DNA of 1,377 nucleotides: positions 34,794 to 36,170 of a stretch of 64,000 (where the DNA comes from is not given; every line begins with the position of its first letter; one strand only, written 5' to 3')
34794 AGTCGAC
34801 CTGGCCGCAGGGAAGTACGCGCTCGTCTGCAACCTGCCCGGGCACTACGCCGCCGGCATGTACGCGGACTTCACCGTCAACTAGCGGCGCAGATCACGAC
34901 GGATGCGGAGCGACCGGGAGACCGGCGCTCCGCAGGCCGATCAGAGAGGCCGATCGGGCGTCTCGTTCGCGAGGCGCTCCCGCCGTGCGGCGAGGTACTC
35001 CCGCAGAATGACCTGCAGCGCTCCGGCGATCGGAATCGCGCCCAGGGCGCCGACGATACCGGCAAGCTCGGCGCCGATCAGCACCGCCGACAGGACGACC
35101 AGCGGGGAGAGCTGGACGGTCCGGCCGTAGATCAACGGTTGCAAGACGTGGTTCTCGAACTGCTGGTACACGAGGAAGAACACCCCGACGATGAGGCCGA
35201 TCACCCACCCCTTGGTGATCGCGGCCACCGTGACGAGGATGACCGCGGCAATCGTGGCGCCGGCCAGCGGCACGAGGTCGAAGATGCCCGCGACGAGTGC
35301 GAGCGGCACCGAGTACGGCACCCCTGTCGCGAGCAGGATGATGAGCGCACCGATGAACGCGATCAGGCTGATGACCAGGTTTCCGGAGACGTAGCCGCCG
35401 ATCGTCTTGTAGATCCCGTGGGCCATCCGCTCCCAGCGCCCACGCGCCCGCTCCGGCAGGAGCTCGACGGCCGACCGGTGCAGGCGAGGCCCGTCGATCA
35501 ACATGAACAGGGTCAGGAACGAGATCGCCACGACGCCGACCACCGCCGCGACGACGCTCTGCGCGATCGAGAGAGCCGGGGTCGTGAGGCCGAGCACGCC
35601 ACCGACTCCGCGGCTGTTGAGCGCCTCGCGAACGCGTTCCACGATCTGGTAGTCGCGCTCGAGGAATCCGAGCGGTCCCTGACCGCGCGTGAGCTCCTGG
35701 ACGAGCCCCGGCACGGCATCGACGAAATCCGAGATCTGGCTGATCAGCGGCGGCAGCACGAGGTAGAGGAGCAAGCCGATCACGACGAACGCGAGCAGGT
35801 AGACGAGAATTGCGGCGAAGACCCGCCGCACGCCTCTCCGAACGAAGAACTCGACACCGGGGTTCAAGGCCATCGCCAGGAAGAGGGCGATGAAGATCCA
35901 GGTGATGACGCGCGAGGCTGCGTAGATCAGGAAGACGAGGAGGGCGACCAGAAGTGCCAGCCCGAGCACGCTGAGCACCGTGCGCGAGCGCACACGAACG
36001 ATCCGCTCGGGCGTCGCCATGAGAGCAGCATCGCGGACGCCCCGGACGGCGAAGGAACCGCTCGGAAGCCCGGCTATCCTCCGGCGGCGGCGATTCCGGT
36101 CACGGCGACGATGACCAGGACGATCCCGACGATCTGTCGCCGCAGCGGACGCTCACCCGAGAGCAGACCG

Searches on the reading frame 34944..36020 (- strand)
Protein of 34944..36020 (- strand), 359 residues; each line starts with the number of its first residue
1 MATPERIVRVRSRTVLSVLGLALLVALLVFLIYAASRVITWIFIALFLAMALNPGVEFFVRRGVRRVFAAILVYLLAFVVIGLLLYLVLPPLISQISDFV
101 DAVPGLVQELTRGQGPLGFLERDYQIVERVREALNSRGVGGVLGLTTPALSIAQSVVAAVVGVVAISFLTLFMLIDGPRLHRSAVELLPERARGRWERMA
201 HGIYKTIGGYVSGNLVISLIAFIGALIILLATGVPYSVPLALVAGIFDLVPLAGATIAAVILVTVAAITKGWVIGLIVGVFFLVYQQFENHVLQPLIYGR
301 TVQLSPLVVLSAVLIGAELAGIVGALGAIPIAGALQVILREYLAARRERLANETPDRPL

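Call 53: search_protein_families(library=ncbifam, proteins=[window:34944-36020:-], max_evalue=0.001)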
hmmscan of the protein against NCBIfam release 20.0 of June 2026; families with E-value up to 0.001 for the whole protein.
window:34944-36020:- (359 aa): 3 families
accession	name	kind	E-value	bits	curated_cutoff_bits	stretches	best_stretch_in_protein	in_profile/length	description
TIGR02872.1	spore_ytvI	equivalog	4.5e-26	92.1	198.15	1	18-326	2-323/341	sporulation integral membrane protein YtvI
NF045801.1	efflux_ABUW_0982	equivalog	1.5e-19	70.3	675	1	23-341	13-342/392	chloramphenicol efflux transporter CxpE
NF008930.0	PRK12287.1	subfamily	1.3e-14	54.5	318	1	17-340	13-326/344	AI-2E family transporter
